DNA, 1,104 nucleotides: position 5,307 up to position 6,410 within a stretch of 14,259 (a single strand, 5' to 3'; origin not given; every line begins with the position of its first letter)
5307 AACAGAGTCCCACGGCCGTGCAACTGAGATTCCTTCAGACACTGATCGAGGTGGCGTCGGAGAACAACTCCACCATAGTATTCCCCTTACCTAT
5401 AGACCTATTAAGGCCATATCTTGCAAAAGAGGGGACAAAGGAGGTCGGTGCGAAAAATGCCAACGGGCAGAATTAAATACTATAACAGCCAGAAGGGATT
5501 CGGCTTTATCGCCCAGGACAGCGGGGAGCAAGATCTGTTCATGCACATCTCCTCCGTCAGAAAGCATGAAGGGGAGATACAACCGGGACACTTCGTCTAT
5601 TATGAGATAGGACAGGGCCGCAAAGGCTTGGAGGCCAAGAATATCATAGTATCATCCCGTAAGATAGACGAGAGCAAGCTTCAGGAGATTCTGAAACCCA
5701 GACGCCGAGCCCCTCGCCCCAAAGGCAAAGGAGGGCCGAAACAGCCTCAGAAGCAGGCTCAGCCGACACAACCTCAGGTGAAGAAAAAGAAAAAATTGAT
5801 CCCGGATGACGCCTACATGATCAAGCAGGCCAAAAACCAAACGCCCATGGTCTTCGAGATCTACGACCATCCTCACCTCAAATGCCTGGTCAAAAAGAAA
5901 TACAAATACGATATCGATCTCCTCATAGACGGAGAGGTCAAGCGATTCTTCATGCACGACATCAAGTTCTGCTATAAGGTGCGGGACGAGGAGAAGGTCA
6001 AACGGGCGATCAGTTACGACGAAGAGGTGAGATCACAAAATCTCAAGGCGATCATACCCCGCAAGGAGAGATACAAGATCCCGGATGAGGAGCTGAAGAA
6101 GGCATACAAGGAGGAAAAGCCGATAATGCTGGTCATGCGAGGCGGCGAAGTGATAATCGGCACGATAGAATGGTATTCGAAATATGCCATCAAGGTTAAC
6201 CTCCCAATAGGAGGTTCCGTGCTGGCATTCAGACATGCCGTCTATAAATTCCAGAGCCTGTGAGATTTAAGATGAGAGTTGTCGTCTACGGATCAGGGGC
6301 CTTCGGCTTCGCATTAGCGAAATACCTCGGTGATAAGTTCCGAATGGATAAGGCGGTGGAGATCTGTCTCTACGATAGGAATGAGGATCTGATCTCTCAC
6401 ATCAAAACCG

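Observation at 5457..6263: Cold-shock domain fused via a basic low-complexity linker to an apparent Hfq/Sm-like C-terminal domain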

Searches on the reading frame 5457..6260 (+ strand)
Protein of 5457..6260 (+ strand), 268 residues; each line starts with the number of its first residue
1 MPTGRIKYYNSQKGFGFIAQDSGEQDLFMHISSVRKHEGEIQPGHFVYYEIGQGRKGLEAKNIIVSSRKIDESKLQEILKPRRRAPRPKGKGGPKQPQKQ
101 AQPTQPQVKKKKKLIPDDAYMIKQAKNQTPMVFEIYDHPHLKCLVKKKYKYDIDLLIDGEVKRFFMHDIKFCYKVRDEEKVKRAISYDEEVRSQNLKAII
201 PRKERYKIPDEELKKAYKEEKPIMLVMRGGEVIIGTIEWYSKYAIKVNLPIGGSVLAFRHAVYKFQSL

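Call 4: search_protein_families(library=pfam, proteins=[window:5457-6260:+], max_evalue=10)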
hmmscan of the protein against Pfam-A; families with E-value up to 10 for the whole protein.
window:5457-6260:+ (268 aa): 6 families
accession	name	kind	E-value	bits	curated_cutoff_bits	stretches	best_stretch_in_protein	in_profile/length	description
PF00313.28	CSD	-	5.4e-16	58.7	27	1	3-64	2-64/66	'Cold-shock' DNA-binding domain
PF08206.17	OB_RNB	-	0.0051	16.9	24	1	11-34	6-29/58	Ribonuclease B OB domain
PF21979.2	Hfq_1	-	0.029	14.9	27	1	213-262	7-56/61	Hfq related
PF01467.32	CTP_transf_like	-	0.064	13.9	21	1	179-241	37-97/133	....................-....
PF17209.9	Hfq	-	0.11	12.5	27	1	210-262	3-54/64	Hfq protein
PF15677.10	CEND1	-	0.3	12.1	27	1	58-130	1-74/143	Cell cycle exit and neuronal differentiation protein 1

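Call 5: search_protein_families(library=ncbifam, proteins=[window:5457-6260:+], max_evalue=10)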
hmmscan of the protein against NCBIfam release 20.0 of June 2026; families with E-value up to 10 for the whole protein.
window:5457-6260:+ (268 aa): 12 families
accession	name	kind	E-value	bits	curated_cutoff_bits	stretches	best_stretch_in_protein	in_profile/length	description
NF049933.1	TransAntitermCspE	equivalog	4.9e-15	55.4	120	1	3-65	5-68/69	transcription antiterminator/RNA stability regulator CspE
TIGR02381.1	cspD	equivalog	8.2e-13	48.1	115.4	1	1-64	1-65/68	cold shock domain-containing protein CspD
NF038236.1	retron_eff_Se72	equivalog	3.2e-11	43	82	1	4-64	1-60/62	retron Se72 family effector protein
NF007679.0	PRK10354.1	subfamily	1.5e-10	41.3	130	1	3-63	6-67/70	RNA chaperone/antiterminator CspA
NF007062.0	PRK09507.1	subfamily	1.8e-10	40.6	133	1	4-64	6-67/69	transcription antiterminator/RNA stability regulator CspE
NF007378.0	PRK09890.1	equivalog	5.2e-10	39.4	144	1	3-64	6-68/70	cold shock protein CspG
NF008190.0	PRK10943.1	subfamily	7.4e-10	38.7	137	1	4-64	6-67/69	cold shock-like protein CspC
NF011574.0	PRK14998.1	equivalog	1.1e-09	38.4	147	1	1-64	1-65/73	cold shock-like protein CspD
NF007405.0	PRK09937.1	equivalog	4e-09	36.5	152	1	1-64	1-65/74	cold shock-like protein CspD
NF012007.0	PRK15463.1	subfamily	5.1e-06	26.2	111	1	3-66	6-70/70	cold shock-like protein CspF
NF012008.0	PRK15464.1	equivalog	0.018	15.1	141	1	3-65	6-69/70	cold shock-like protein CspH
TIGR02383.1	Hfq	equivalog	0.12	12.3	61.7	1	207-262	2-56/61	RNA chaperone Hfq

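Call 6: search_solved_structures(query=window:5457-6260:+, max_evalue=10, show_alignments=2)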
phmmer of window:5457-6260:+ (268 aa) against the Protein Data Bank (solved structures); distinct sequences matched with E-value up to 10: 54.
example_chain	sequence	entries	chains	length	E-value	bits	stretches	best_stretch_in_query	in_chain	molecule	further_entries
5xv9_A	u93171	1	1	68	3.4e-11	46.2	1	2-64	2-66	Cold-shock DNA-binding domain family protein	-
5o6f_A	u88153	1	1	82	2e-10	43.6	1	2-63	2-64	Cold-shock protein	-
3cam_A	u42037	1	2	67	7.8e-10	41.7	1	1-63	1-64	Cold-shock domain family protein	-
2i5l_X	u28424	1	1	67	1.4e-09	40.9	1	4-65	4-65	Cold shock protein cspB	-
1csp_A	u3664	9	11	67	2.2e-09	40.3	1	3-64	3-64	COLD SHOCK PROTEIN B(CSPB) | MAJOR COLD-SHOCK PROTEIN | Cold shock protein cspB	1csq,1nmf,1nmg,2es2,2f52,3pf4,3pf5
6t00_A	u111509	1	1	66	2.5e-09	40.1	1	3-63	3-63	Cold shock protein CspD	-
2i5m_X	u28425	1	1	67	3.1e-09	39.8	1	3-64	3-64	Cold shock protein cspB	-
1mjc_A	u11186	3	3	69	4.9e-09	39.1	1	3-63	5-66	MAJOR COLD-SHOCK PROTEIN 7.4 | PROTEIN (COLD-SHOCK PROTEIN A) | Cold shock protein CspA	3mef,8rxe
2l15_A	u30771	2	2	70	5.1e-09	39.1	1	3-63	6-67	Cold shock protein CspA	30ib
3i2z_B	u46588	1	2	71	6e-09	38.8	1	4-64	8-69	RNA chaperone, negative regulator of cspA transcription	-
1hzc_A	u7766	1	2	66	9.8e-09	38.1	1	1-64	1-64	COLD SHOCK PROTEIN CSPB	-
1hz9_A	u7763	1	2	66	1e-08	38.1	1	1-64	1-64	COLD SHOCK PROTEIN CSPB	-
5jx4_A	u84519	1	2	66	1.3e-08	37.7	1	1-64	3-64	Cold shock protein CspB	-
1hzb_A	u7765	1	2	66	1.4e-08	37.6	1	1-64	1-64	COLD SHOCK PROTEIN CSPB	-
1c9o_A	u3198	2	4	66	1.4e-08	37.6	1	1-64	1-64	COLD-SHOCK PROTEIN | Cold shock protein cspB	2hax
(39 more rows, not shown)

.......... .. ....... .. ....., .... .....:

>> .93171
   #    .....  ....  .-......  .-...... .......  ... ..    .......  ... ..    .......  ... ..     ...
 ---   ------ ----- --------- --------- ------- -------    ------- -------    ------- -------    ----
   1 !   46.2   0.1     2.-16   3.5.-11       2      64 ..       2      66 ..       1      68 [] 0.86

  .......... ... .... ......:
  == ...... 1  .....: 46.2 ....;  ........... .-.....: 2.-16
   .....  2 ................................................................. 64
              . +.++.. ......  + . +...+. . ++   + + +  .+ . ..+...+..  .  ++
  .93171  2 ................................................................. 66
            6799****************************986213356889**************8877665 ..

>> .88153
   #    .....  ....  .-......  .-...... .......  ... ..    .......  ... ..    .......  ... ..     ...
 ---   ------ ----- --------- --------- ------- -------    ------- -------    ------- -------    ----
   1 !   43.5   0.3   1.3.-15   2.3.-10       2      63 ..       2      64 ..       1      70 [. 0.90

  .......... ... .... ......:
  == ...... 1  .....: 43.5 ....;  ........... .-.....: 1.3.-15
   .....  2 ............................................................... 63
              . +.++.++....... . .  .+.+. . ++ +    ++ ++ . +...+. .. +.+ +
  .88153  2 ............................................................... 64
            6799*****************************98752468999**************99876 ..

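Call 67: search_protein_families(library=padloc, proteins=[window:5457-6260:+], max_evalue=0.01)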
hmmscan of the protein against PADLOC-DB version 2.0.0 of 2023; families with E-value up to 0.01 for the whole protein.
window:5457-6260:+ (268 aa): 1 family
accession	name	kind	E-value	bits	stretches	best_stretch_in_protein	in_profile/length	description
PDLC02916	CSD_V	-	5.8e-13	46.5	1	2-64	2-62/64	-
